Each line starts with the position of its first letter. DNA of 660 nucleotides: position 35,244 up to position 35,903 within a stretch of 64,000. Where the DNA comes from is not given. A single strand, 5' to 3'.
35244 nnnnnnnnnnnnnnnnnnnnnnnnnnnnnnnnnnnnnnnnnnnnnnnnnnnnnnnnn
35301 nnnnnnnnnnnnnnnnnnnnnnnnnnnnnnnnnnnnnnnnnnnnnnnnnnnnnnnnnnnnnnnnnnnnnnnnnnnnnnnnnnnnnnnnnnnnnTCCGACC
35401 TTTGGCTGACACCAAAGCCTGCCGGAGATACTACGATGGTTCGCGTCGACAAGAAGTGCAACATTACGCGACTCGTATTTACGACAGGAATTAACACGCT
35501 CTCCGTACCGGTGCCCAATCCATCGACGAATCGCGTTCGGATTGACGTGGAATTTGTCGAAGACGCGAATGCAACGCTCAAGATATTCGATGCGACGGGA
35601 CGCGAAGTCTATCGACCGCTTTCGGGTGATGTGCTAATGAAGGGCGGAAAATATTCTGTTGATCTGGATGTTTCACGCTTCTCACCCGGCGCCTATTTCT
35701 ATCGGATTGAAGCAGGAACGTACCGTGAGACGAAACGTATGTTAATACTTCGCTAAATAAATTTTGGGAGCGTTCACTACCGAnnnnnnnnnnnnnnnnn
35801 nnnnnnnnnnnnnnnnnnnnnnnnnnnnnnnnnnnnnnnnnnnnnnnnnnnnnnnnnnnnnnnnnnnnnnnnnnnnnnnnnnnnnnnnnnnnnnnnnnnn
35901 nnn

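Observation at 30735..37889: Giant LamG-lectin T9SS adhesin followed by a dedicated beta-barrel/double-OmpA outer-membrane protein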

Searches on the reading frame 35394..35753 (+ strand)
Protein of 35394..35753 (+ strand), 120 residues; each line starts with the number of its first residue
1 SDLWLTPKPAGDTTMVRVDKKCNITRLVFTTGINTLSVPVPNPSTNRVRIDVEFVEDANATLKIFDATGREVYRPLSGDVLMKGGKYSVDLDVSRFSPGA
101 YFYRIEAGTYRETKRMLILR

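Call 28: search_protein_families(library=pfam, alignment_id=A2, max_evalue=0.01)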
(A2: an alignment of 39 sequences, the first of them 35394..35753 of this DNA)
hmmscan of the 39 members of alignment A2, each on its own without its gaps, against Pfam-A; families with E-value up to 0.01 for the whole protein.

A. member 1, window:35394-35753:+ (120 aa): 2 families
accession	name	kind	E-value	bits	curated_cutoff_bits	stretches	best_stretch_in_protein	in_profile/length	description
PF18962.6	Por_Secre_tail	-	1.8e-10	41.4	27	1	41-118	3-75/75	Secretion system C-terminal sorting domain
PF13585.12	CHU_C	-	0.00021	21.8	27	1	56-114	25-80/86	CHU_C Type IX secretion signal domain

B. families by the number of members that match (of 39 scanned): 9 families
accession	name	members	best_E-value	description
PF18962.6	Por_Secre_tail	31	4.5e-13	Secretion system C-terminal sorting domain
PF13585.12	CHU_C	6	0.00021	CHU_C Type IX secretion signal domain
PF11589.14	DUF3244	4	0.00067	Domain of unknown function (DUF3244)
PF15654.11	Tox-WTIP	1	0.0017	Toxin with a conserved tryptophan and TIP tripeptide motif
PF22686.1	Alg17C_C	1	0.0021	Exo-oligoalginate lyase-like, C-terminal domain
PF19065.6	P8_CR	1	0.0049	Minor capsid protein P8 central region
PF02262.21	Cbl_N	1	0.006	CBL proto-oncogene N-terminal domain 1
PF23623.1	GBD_IRG7_N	1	0.0099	IRG7 N-terminal galactose binding domain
PF00630.25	Filamin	1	0.01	Filamin/ABP280 repeat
